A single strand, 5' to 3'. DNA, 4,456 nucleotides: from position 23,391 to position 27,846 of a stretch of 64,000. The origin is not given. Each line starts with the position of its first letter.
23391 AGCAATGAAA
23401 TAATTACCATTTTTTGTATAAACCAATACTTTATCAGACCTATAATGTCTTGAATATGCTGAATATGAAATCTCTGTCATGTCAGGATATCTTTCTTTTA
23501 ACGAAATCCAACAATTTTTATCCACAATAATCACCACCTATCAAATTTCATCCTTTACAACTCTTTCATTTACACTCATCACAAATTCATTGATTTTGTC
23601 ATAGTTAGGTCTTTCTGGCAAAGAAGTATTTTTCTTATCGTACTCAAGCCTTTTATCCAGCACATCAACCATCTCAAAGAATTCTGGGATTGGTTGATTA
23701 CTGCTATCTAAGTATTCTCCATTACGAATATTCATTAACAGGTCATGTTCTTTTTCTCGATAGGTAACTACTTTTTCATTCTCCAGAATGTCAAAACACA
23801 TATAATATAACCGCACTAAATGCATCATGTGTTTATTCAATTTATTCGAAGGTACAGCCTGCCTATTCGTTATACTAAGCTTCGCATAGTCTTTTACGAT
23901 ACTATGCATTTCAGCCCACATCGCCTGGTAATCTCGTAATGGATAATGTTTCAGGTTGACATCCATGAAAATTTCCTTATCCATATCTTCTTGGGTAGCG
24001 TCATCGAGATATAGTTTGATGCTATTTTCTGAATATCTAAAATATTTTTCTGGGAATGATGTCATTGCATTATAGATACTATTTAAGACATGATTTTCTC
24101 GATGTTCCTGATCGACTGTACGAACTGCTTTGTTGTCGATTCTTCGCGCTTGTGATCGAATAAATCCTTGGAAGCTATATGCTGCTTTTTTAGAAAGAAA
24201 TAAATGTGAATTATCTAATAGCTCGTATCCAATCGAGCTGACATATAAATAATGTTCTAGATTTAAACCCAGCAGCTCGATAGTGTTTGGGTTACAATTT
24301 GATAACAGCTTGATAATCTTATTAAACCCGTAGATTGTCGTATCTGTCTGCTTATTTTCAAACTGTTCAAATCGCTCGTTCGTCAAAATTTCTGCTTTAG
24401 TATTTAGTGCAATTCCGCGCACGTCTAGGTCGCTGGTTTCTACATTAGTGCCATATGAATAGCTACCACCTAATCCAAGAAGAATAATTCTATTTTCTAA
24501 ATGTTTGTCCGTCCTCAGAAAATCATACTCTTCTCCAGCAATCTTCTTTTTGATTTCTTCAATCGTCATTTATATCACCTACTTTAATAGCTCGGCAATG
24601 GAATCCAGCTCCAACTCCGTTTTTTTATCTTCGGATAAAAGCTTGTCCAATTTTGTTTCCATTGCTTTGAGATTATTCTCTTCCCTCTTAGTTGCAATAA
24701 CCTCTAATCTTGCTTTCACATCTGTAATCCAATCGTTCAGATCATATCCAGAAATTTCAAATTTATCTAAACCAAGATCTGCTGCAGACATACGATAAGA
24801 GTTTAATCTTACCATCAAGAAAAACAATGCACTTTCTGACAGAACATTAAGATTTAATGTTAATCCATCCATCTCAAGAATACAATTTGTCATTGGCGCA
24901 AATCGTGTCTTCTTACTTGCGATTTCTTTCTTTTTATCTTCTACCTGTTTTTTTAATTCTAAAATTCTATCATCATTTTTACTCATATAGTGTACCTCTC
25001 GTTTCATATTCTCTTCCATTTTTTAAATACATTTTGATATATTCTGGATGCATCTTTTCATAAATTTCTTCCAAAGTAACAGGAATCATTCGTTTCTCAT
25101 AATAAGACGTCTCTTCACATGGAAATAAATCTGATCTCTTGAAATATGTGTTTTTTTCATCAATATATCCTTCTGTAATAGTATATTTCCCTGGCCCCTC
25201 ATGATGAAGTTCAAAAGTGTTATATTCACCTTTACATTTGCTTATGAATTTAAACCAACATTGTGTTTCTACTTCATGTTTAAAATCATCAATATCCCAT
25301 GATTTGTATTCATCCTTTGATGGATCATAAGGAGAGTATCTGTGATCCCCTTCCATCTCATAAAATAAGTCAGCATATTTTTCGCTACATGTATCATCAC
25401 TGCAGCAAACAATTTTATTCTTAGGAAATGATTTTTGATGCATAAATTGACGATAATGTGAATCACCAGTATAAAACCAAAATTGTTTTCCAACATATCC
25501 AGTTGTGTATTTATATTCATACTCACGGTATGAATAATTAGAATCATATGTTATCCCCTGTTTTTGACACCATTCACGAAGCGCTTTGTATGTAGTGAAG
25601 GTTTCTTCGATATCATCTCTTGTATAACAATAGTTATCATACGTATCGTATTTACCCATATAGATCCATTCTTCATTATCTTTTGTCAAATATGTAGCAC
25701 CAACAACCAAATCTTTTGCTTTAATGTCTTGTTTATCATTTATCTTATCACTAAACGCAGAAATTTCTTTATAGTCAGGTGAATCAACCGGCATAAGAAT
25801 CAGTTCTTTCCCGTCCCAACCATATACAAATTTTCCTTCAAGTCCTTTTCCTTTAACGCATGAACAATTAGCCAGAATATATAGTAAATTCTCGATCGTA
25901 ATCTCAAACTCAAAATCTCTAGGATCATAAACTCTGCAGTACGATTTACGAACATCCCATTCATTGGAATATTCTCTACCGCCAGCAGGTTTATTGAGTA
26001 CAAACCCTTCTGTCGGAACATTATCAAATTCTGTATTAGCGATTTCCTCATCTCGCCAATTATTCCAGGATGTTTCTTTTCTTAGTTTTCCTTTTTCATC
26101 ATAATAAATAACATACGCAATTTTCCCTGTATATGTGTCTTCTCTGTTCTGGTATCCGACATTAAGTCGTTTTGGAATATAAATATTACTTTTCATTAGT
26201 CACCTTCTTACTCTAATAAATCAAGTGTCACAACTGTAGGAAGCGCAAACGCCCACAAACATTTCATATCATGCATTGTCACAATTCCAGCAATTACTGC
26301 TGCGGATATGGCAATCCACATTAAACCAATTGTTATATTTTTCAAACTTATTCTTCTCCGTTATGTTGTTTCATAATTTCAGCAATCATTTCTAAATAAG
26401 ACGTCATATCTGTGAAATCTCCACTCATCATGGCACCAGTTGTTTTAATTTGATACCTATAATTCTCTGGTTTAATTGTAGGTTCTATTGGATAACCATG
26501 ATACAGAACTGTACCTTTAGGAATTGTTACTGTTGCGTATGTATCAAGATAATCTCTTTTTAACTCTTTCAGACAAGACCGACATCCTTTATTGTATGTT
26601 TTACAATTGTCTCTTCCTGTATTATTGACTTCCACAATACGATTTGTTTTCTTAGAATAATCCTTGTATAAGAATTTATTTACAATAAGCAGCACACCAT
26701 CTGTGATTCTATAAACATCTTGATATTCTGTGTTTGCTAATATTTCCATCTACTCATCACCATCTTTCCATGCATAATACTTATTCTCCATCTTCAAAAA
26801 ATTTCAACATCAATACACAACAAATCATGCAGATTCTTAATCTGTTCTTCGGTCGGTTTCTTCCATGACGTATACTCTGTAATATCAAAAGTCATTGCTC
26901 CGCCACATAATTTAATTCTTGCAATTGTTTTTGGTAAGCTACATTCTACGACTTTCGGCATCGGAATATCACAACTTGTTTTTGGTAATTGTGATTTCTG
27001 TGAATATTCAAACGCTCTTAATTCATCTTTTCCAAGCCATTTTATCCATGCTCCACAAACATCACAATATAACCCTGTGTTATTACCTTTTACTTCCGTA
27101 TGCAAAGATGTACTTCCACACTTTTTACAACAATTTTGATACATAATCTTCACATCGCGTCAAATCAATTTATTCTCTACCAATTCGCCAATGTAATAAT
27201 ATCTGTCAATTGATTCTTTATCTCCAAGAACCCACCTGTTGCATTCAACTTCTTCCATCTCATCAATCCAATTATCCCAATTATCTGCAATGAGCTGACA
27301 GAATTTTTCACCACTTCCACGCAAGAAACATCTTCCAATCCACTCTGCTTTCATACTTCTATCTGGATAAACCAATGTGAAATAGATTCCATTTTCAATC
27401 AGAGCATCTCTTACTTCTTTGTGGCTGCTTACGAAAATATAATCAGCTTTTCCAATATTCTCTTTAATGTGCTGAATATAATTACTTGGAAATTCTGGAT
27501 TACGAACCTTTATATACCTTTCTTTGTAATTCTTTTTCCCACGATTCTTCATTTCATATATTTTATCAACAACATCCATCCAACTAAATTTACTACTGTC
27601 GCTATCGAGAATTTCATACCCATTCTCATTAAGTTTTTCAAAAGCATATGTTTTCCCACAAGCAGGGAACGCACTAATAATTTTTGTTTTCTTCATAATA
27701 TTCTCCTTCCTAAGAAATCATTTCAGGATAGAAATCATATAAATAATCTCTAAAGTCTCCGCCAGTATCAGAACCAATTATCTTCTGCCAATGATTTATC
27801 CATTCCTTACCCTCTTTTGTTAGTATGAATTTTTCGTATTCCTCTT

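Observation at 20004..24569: RNA end-healing and sealing module (Pnk-HD kinase/phosphohydrolase plus RNA ligase) with an adjacent nucleotidyltransferase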

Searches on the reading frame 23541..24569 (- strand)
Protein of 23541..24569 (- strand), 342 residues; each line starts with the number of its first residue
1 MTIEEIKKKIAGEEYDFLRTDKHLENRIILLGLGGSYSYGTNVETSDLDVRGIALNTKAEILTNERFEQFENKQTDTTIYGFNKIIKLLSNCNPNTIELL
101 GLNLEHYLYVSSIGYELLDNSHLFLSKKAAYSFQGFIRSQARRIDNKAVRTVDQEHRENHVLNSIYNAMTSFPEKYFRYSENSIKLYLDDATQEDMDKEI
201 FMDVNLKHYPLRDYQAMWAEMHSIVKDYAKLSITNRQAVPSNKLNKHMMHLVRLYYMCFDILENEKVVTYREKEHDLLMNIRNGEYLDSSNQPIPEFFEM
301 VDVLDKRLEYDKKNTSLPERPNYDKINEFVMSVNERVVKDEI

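Call 3: search_protein_families(library=pfam, proteins=[window:23541-24569:-], max_evalue=0.01)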
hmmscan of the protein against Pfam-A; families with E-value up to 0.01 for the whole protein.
window:23541-24569:- (342 aa): 1 family
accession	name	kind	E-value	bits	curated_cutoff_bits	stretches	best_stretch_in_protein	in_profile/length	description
PF10127.15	RlaP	-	6.1e-13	49.5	23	1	19-330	11-247/249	RNA repair pathway DNA polymerase beta family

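Call 4: search_protein_families(library=phrogs, proteins=[window:23541-24569:-], max_evalue=0.001)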
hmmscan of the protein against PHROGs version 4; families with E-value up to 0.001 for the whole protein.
window:23541-24569:- (342 aa): 1 family
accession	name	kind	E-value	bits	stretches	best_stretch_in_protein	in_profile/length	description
phrog_388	-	DNA, RNA and nucleotide metabolism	3.5e-49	168.7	1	18-341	28-337/351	nucleotidyltransferase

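Call 22: search_protein_families(library=ncbifam, proteins=[window:23541-24569:-], max_evalue=0.001)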
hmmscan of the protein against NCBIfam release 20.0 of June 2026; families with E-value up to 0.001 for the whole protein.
window:23541-24569:- (342 aa): 0 families

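Call 49: search_solved_structures(query=window:23541-24569:-, max_evalue=0.1, show_alignments=1)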
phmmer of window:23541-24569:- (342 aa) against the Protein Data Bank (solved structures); distinct sequences matched with E-value up to 0.1: 2.
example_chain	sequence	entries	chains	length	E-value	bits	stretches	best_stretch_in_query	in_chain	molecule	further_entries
6rej_A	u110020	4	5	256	2.5e-06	30.2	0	78-116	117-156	Pizza6-SH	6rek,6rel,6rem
6ren_A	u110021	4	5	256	1.5e-05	27.6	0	78-116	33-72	3fPizza6-SH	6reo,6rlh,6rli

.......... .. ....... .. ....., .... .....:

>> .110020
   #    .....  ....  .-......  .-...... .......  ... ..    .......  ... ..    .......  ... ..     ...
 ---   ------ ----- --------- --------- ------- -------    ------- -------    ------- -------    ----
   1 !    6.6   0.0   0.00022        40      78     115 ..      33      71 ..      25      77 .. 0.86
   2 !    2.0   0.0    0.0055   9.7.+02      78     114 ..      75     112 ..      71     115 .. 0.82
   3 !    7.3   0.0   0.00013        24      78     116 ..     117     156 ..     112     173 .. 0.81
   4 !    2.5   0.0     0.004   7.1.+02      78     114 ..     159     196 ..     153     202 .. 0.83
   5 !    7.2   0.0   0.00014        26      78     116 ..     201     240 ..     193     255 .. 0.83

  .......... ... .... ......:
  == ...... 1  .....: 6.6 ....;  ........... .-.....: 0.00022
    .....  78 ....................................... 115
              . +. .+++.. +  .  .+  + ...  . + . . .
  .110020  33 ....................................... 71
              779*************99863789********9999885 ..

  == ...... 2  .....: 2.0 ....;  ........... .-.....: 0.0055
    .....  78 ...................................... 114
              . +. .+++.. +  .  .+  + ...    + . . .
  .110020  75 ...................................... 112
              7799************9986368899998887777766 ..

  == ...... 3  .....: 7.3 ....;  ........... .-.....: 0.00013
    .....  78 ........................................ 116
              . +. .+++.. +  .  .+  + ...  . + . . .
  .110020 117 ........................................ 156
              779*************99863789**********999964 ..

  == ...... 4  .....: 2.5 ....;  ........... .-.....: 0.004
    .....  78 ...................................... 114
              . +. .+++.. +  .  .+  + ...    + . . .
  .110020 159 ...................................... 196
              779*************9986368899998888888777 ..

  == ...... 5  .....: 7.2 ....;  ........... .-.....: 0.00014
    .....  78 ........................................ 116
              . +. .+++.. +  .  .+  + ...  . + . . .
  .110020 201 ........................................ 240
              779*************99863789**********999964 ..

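Call 50: search_dna_similar(query=window:23541-24569:-, collection=phages, mode=protein, max_rows=25, rows=spread)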
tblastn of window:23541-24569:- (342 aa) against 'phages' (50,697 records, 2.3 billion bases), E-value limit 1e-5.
Records with a match: 162; places in all: 162; records where one place covers at least 80% of the query: 7.
Best place of each record, by identity: <60% 162.
By first word of the organism name: Escherichia 43; Bacillus 39; Klebsiella 26; Mycobacterium 16; Erwinia 8; Salmonella 4; Xanthomonas 3; Cronobacter 3; uncultured 3; Bacteriophage 2; and 9 more.
By host as written in the record: - 14; Bacillus cereus 14; Klebsiella pneumoniae 11; Mycobacterium smegmatis mc2 155 11; Escherichia coli 10; Klebsiella pneumoniae K23 7; Escherichia sp. 4; Escherichia coli O157:H7 4; and 56 more.
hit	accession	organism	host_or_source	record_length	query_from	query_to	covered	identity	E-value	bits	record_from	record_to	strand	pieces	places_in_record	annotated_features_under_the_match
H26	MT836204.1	Bacteriophage sp.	human fecal samples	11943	15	342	96%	53.2%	9e-109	353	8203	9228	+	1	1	record has no annotation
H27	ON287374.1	Serratia phage vB_SmaM-Kashira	Serratia marcescens LVF3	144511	24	302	82%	28.3%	8e-12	72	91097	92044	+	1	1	DNA polymerase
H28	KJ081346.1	Bacillus phage BCP8-2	Bacillus cereus JCM 2152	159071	24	339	65%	34.6%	9e-8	119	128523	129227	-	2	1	hypothetical protein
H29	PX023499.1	Bacillus phage PHZU0001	Bacillus sp.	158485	24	339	65%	34.2%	9e-8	117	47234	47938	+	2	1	record has no annotation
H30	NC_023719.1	Bacillus phage G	Bacillus megaterium str. ATCC 43725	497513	41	337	61%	33.8%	7e-9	121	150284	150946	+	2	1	218: gp218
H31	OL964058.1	Bacillus phage vB_BtM_BMBsp2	Bacillus thuringiensis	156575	46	339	58%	34.0%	2e-7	115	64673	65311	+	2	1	hypothetical protein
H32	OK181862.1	Escherichia phage 24-2-1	Escherichia sp.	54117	41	286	72%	26.5%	6e-8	60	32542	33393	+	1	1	hypothetical protein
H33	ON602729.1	Klebsiella phage VLCpiM5b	Klebsiella pneumoniae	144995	41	286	72%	25.3%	9e-9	63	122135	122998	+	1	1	nucleotidyltransferase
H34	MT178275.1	Klebsiella phage KpS8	Klebsiella pneumoniae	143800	41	286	72%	25.3%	2e-8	62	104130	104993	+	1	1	hypothetical protein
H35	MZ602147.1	Klebsiella phage vB_KpnM_VIK251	Klebsiella pneumoniae Kp25-1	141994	41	286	72%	25.3%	4e-8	61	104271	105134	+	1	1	putative nucleotidyltransferase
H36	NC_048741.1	Proteus phage Mydo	Proteus mirabilis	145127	41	286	72%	25.3%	4e-8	61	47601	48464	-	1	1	nucleotidyltransferase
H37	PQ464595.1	Erwinia phage Kaldavass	Erwinia aphidicola W09_2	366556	20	173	45%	35.0%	2e-6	56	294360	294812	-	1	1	nucleotidyltransferase | hypothetical protein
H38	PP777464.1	Escherichia phage fEgEco12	Escherichia coli 6581 (resistance ...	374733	41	198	46%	29.5%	2e-6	56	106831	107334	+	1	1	hypothetical protein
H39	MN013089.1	Bacillus phage vB_BspM_MarvelLand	Bacillus sp.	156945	24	151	37%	36.2%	3e-9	64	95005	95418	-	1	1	putative nucleotidyltransferase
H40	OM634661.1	Bacillus phage vB_BauM_KLEB27-3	Bacillus australimaris sKR4M-27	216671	24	148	37%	34.8%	1e-7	59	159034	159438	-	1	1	nucleotidyltransferase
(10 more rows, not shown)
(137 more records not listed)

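Call 78: get_annotated_region(hit=H33, flank=4000)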
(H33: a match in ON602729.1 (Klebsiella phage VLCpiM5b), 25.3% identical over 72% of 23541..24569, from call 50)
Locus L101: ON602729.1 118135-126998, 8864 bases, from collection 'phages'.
description: Klebsiella phage VLCpiM5b, complete genome.
organism: Klebsiella phage VLCpiM5b (NCBI taxid 2951234)
taxonomy: Viruses; Duplodnaviria; Heunggongvirae; Uroviricota; Caudoviricetes; Vequintavirinae; Mydovirus
host: Klebsiella pneumoniae; source: soil and water; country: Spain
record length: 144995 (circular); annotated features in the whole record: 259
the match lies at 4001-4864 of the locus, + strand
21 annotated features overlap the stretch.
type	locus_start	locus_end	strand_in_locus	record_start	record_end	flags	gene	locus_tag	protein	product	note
CDS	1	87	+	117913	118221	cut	-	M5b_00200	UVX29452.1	hypothetical protein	-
CDS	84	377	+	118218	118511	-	-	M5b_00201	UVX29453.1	hypothetical protein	-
CDS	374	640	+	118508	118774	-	-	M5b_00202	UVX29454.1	hypothetical protein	-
CDS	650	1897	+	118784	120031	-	-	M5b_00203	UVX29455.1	tRNA nucleotidyltransferase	-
CDS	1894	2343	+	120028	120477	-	-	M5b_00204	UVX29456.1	hypothetical protein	-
CDS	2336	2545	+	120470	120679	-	-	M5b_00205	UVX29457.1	hypothetical protein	-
CDS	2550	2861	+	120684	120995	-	-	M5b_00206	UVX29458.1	hypothetical protein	-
CDS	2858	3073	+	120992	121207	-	-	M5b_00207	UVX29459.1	membrane protein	-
CDS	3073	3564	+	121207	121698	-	-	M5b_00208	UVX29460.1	hydrolase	-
CDS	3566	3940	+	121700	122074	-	-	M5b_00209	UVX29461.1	hypothetical protein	-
CDS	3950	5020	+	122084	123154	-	-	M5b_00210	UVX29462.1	nucleotidyltransferase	-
CDS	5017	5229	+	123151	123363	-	-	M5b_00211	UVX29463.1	hypothetical protein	-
CDS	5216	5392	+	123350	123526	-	-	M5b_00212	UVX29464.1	hypothetical protein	-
CDS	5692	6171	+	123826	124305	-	-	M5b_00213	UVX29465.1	virion structural protein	-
CDS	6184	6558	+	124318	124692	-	-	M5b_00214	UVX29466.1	endonuclease VII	-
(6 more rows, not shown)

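Call 79: get_annotated_region(hit=H28, flank=4000)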
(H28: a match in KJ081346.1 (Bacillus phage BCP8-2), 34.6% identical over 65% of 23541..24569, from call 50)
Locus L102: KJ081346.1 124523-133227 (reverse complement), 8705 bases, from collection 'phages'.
description: Bacillus phage BCP8-2, complete genome.
organism: Bacillus phage BCP8-2 (NCBI taxid 1129192)
taxonomy: Viruses; Duplodnaviria; Heunggongvirae; Uroviricota; Caudoviricetes; Herelleviridae; Bastillevirinae; Caeruleovirus; Caeruleovirus BCP82
host: Bacillus cereus JCM 2152; source: -; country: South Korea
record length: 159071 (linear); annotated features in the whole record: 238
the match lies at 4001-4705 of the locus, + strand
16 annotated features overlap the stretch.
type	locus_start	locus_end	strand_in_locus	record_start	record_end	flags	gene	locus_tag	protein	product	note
CDS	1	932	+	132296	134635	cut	-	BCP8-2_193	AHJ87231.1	putative ribonucleoside-diphosphate reductase alpha subunit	similar to YP_007677084.1 ribonucleoside-diphosphate reductase, alpha subunit [Bacillus phage vB_BceM-Bc431v3] orf185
CDS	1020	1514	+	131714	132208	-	-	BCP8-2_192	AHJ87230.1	putative HNH endonuclease family protein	similar to YP_004306639.1 HNH endonuclease family protein [Enterococcus phage EFRM31] gp11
CDS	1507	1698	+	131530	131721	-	-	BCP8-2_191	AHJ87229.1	hypothetical protein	similar to YP_006907513.1 hypothetical protein [Bacillus phage Bastille] D307_gp047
CDS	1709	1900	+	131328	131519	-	-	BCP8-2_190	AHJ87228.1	hypothetical protein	similar to YP_007677083.1 hypothetical protein [Bacillus phage vB_BceM-Bc431v3] orf184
CDS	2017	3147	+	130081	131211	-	-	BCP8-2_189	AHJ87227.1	putative ribonucleotide reductase beta subunit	similar to YP_007677082.1 ribonucleotide reductase beta subunit [Bacillus phage vB_BceM-Bc431v3] orf183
CDS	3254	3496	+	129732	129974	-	-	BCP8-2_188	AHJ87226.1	hypothetical protein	similar to YP_006908003.1 hypothetical protein BCP78_0168 [Bacillus phage BCP78] BCP78_0168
CDS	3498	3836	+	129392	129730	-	-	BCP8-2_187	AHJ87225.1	hypothetical protein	similar to YP_007677078.1 hypothetical protein [Bacillus phage vB_BceM-Bc431v3] orf179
CDS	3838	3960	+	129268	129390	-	-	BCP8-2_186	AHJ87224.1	hypothetical protein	similar to YP_007677077.1 hypothetical protein [Bacillus phage vB_BceM-Bc431v3] orf178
CDS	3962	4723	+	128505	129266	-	-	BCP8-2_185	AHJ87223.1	hypothetical protein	similar to YP_006613930.1 hypothetical protein [Bacillus phage vB_BceM-Bc431v3] Nuc-transf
CDS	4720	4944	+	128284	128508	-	-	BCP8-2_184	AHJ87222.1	hypothetical protein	similar to YP_007677075.1 hypothetical protein [Bacillus phage vB_BceM-Bc431v3] orf176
CDS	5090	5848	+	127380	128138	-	-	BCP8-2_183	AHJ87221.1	hypothetical protein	similar to YP_007677074.1 hypothetical protein [Bacillus phage vB_BceM-Bc431v3] orf175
CDS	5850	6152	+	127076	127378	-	-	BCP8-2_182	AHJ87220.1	putative DNA-binding protein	similar to YP_007677073.1 hypothetical protein [Bacillus phage vB_BceM-Bc431v3] orf174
CDS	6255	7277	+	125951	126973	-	-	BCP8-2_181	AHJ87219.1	putative C-5 cytosine-specific DNA methylase II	similar to YP_007677072.1 C-5 cytosine-specific DNA methylase II [Bacillus phage vB_BceM-Bc431v3] orf173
CDS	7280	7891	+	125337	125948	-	-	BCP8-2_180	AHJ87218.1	putative HNH endonuclease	similar to WP_004404231.1 HNH endonuclease [Thermoanaerobacter thermohydrosulfuricus] HNHc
CDS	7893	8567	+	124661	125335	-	-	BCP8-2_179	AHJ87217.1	putative C-5 cytosine-specific DNA methylase I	similar to YP_007677071.1 C-5 cytosine-specific DNA methylase I [Bacillus phage vB_BceM-Bc431v3] orf172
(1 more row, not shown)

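Call 80: get_annotated_region(hit=H26, flank=9000)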
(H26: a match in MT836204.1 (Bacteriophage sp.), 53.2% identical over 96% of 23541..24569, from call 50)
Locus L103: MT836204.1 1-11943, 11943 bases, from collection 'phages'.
description: UNVERIFIED: Bacteriophage sp. clone scaffold_1665 genomic sequence.
organism: Bacteriophage sp. (NCBI taxid 38018)
taxonomy: Viruses
host: -; source: human fecal samples; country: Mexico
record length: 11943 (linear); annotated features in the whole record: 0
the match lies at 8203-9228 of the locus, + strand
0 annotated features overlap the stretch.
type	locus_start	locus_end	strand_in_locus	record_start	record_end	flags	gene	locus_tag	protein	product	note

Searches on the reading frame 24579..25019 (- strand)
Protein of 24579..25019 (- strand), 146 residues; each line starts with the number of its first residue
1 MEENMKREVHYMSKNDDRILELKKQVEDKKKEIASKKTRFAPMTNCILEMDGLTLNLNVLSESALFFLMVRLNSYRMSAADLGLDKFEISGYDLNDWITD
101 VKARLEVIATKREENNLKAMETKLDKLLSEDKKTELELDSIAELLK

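Call 3: search_protein_families(library=pfam, proteins=[window:24579-25019:-], max_evalue=0.01)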
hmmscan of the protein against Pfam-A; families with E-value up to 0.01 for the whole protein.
window:24579-25019:- (146 aa): 0 families

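Call 4: search_protein_families(library=phrogs, proteins=[window:24579-25019:-], max_evalue=0.001)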
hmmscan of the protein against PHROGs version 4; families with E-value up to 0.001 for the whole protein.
window:24579-25019:- (146 aa): 1 family
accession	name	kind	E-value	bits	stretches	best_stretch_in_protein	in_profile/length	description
phrog_2574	-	unknown function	1e-43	149.8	1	12-146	2-139/140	-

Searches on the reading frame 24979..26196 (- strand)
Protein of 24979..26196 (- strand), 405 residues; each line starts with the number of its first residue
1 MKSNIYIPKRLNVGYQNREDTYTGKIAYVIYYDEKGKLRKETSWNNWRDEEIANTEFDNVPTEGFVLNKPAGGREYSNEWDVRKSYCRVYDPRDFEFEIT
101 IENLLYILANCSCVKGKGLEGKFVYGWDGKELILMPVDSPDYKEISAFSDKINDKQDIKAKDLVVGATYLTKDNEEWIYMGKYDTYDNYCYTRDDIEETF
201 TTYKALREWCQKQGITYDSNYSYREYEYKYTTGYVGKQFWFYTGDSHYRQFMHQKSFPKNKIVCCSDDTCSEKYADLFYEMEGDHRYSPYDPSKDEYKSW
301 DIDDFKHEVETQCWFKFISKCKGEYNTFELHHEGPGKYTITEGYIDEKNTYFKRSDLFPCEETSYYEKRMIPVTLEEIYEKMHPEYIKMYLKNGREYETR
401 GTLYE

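Call 3: search_protein_families(library=pfam, proteins=[window:24979-26196:-], max_evalue=0.01)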
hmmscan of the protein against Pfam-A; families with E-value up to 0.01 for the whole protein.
window:24979-26196:- (405 aa): 0 families

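Call 4: search_protein_families(library=phrogs, proteins=[window:24979-26196:-], max_evalue=0.001)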
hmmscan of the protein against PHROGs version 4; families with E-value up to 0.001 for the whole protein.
window:24979-26196:- (405 aa): 5 families
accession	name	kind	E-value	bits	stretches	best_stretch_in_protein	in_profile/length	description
phrog_2475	-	unknown function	1.4e-101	341.7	1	2-401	1-382/383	-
phrog_6266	-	unknown function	6.1e-16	59.7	1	7-182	5-184/328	-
phrog_14061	-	unknown function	5.6e-10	39.9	1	47-183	45-168/402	-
phrog_30990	-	unknown function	2e-05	25.1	1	57-156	72-168/282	-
phrog_38001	-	unknown function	9.3e-05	22.3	1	76-184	78-196/399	-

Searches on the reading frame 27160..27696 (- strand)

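Call 3: search_protein_families(library=pfam, proteins=[window:27160-27696:-], max_evalue=0.01)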
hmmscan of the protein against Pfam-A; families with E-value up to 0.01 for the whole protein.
window:27160-27696:- (178 aa): 0 families

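Call 4: search_protein_families(library=phrogs, proteins=[window:27160-27696:-], max_evalue=0.001)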
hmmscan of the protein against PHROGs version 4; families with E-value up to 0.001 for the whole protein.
window:27160-27696:- (178 aa): 1 family
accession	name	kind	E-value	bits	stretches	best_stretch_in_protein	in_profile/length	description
phrog_4182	-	unknown function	3.1e-50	172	1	1-163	8-145/243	-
